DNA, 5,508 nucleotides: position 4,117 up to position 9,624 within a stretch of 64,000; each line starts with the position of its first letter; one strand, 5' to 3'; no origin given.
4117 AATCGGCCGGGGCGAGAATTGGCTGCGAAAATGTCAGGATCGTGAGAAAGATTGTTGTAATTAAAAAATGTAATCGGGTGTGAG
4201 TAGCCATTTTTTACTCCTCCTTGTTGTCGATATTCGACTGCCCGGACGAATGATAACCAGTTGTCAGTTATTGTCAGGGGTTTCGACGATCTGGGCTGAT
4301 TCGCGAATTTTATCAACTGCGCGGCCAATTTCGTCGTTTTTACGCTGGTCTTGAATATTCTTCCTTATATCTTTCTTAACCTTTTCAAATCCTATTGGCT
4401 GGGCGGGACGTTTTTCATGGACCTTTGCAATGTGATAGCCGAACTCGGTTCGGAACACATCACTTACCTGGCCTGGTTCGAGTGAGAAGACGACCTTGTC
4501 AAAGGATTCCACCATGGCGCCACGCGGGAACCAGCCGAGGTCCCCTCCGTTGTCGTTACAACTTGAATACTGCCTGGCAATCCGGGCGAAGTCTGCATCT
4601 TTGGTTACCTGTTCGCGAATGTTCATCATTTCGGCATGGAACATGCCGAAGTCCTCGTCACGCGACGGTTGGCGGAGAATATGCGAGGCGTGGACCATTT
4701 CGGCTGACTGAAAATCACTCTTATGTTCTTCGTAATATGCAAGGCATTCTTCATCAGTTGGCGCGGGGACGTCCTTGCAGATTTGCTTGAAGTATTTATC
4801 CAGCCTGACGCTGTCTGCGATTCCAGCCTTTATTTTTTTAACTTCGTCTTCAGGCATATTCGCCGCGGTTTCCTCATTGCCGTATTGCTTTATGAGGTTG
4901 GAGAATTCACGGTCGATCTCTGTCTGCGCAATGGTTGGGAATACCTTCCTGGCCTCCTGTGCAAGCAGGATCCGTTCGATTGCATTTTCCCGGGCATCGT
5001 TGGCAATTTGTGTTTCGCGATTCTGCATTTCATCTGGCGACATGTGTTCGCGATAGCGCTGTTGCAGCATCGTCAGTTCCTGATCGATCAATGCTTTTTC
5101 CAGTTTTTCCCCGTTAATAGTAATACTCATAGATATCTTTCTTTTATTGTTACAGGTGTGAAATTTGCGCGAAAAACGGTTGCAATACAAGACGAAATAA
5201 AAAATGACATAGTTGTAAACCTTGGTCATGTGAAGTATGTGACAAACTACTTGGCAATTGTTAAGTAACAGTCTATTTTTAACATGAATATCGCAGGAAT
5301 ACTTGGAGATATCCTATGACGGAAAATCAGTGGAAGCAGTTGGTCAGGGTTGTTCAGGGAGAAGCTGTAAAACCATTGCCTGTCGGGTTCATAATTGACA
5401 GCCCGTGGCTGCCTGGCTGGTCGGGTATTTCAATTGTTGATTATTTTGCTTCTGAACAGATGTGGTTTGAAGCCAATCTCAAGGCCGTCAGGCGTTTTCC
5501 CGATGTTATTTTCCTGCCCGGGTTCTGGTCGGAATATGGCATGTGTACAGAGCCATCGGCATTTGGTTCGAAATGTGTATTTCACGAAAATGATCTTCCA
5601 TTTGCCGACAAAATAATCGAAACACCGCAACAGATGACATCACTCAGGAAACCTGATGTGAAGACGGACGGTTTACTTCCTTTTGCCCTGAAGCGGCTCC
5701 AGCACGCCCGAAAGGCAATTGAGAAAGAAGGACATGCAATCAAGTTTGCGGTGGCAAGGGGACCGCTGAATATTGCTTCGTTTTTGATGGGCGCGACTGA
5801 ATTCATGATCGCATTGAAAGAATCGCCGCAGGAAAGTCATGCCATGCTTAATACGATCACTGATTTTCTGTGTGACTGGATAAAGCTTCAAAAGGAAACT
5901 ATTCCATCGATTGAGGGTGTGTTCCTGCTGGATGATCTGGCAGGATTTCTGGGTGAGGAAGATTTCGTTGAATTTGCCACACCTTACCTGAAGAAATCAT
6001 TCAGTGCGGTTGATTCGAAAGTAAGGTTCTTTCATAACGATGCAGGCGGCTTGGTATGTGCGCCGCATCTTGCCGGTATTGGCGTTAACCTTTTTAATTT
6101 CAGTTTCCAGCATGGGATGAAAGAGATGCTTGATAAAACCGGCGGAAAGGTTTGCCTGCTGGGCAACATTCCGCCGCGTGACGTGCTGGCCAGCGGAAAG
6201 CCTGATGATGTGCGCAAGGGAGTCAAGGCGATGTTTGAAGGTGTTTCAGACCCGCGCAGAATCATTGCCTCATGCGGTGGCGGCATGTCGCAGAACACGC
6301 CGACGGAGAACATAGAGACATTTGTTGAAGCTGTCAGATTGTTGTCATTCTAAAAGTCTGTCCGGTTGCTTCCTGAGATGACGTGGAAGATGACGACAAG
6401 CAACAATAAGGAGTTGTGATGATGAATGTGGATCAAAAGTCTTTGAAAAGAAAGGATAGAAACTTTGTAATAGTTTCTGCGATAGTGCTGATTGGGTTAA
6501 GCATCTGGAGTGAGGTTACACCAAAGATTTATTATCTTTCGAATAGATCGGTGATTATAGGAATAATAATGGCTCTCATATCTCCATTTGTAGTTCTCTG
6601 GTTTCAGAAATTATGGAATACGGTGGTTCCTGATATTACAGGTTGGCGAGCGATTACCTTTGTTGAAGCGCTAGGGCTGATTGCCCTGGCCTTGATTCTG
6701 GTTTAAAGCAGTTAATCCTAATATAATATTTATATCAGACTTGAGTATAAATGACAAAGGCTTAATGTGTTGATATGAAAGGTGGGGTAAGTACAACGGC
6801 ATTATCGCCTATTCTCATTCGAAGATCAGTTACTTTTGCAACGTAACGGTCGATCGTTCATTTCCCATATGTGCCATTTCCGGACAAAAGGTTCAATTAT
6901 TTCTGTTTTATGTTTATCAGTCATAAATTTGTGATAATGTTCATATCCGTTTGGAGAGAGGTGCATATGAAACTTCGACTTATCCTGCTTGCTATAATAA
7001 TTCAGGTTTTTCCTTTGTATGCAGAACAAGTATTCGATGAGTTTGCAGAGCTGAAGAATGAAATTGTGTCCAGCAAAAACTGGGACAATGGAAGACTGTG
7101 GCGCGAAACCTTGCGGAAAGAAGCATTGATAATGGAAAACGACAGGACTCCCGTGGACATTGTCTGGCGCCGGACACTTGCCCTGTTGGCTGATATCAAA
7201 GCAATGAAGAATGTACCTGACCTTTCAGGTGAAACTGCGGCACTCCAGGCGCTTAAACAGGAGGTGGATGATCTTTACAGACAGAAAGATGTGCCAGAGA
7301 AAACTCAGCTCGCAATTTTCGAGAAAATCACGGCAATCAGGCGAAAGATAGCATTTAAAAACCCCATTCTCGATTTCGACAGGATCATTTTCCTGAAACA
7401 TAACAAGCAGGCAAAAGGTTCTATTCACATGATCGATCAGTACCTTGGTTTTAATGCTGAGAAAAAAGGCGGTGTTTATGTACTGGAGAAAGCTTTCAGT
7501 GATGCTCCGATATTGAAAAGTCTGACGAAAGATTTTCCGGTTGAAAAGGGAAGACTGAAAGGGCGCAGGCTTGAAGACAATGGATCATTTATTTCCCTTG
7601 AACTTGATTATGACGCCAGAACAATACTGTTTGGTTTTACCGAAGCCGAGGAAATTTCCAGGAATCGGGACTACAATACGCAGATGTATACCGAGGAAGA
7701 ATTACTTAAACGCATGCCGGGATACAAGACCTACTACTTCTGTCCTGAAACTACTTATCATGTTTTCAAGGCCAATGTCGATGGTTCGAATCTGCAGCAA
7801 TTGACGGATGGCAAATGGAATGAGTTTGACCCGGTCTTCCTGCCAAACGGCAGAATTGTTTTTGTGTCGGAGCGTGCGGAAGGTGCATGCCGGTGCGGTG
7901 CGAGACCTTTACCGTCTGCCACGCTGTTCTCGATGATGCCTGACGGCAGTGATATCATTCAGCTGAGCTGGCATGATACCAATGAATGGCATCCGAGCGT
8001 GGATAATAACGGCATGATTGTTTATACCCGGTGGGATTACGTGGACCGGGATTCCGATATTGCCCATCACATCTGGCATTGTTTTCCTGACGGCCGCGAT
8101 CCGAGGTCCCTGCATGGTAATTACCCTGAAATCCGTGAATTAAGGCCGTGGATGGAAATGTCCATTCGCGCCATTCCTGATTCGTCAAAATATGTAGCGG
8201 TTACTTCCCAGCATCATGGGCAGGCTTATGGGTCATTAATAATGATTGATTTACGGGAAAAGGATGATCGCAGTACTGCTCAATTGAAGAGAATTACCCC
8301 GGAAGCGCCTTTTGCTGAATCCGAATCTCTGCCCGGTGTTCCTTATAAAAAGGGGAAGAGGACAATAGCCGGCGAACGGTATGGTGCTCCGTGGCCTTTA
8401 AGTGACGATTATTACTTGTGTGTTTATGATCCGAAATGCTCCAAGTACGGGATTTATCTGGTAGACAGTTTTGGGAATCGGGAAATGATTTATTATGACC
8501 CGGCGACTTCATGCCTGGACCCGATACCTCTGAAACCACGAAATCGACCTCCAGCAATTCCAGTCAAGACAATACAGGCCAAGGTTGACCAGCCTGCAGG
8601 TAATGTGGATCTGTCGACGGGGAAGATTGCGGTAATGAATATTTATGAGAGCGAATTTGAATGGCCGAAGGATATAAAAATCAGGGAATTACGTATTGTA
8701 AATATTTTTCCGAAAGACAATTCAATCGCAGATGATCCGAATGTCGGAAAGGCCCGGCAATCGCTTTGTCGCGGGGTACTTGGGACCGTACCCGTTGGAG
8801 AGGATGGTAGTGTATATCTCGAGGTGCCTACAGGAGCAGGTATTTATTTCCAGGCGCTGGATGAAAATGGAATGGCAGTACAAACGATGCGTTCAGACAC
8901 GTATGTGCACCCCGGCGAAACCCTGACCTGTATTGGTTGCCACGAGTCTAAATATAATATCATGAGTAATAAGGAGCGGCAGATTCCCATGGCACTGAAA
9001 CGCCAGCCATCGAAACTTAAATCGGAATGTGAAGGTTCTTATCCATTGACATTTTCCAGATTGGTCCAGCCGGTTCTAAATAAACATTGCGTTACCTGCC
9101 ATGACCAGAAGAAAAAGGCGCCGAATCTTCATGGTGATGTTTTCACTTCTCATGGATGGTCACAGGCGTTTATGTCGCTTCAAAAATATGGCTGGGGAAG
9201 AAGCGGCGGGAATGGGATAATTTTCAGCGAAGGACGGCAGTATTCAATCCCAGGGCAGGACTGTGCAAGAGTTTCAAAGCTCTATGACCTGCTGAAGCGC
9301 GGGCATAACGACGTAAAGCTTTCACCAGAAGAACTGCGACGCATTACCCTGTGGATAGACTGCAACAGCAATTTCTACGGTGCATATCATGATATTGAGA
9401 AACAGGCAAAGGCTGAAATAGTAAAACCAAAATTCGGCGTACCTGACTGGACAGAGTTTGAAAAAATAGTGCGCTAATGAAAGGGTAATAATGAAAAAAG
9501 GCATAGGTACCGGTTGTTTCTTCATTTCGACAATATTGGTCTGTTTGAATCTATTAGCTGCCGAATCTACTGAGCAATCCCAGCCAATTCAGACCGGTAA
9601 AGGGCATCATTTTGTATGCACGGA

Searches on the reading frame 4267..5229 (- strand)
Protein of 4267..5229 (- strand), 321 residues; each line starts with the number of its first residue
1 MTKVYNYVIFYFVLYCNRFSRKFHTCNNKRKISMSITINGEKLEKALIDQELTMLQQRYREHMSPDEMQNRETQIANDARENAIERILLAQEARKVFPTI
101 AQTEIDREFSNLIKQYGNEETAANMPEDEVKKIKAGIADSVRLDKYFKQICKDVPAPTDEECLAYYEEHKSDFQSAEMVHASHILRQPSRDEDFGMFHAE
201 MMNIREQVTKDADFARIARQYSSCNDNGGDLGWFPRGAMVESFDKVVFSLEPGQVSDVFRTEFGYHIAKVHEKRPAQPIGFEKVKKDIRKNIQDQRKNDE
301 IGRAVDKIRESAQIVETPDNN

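Call 37: search_protein_families(library=pfam, proteins=[window:4267-5229:-], max_evalue=0.0001)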
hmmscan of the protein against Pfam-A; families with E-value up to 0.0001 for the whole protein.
window:4267-5229:- (321 aa): 5 families
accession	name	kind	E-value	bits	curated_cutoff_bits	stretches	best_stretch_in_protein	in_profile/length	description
PF13616.12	Rotamase_3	-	9.8e-26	91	22.5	1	175-274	12-116/116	PPIC-type PPIASE domain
PF00639.27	Rotamase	-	8.2e-23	81.7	21.7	1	183-272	1-97/97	PPIC-type PPIASE domain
PF13145.12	Rotamase_2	-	2.4e-18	67.5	27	1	157-286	1-121/121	PPIC-type PPIASE domain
PF13623.11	SurA_N_2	-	5.9e-06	26.7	28.5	1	9-111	20-121/145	SurA-like N-terminal domain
PF13624.11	SurA_N_3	-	2e-05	25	27.2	1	33-111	39-119/162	SurA-like N-terminal domain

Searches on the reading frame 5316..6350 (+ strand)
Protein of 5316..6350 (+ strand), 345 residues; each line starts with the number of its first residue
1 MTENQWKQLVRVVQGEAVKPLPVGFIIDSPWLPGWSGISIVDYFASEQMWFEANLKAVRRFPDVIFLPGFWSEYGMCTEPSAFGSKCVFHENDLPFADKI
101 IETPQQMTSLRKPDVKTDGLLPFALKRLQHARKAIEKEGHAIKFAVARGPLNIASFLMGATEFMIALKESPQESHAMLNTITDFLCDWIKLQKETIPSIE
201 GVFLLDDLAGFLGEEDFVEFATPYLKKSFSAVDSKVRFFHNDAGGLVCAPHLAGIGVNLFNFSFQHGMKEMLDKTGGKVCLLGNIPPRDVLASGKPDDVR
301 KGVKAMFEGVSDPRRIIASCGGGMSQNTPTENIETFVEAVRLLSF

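Call 37: search_protein_families(library=pfam, proteins=[window:5316-6350:+], max_evalue=0.0001)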
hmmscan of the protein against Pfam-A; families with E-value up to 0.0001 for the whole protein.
window:5316-6350:+ (345 aa): 1 family
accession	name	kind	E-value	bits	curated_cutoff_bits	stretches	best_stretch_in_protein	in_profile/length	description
PF01208.23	URO-D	-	1.5e-41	143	23.9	1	8-341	5-344/346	Uroporphyrinogen decarboxylase (URO-D)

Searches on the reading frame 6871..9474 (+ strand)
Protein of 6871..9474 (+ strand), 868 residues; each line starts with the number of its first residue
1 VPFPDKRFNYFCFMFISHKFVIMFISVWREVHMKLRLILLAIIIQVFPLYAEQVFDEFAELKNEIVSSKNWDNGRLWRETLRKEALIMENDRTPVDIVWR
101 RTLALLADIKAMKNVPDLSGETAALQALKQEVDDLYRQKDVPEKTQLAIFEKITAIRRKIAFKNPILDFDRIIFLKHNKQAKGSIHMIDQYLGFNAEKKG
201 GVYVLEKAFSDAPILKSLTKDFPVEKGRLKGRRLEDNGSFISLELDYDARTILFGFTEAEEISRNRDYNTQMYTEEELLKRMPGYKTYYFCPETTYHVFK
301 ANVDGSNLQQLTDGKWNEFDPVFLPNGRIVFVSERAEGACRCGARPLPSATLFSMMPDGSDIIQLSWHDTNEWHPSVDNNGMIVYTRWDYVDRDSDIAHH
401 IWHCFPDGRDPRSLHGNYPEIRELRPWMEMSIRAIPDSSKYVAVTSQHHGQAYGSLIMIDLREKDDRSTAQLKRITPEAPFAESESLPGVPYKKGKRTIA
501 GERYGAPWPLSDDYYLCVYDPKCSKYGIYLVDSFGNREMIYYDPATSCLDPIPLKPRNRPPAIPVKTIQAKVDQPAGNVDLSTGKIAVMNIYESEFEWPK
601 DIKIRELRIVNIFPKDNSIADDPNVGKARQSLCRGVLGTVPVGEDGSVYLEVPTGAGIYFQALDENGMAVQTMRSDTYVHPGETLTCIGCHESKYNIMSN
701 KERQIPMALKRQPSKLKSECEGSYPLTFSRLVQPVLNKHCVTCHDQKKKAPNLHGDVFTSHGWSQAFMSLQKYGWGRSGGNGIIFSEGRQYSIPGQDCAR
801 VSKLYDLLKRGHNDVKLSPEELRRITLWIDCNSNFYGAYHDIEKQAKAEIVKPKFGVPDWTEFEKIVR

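Call 37: search_protein_families(library=pfam, proteins=[window:6871-9474:+], max_evalue=0.0001)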
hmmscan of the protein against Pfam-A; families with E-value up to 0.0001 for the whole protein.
window:6871-9474:+ (868 aa): 1 family
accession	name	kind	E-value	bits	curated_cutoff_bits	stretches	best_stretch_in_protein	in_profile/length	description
PF18582.6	HZS_alpha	-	1.3e-22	80.6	26.6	1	605-692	4-98/98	Hydrazine synthase alpha subunit middle domain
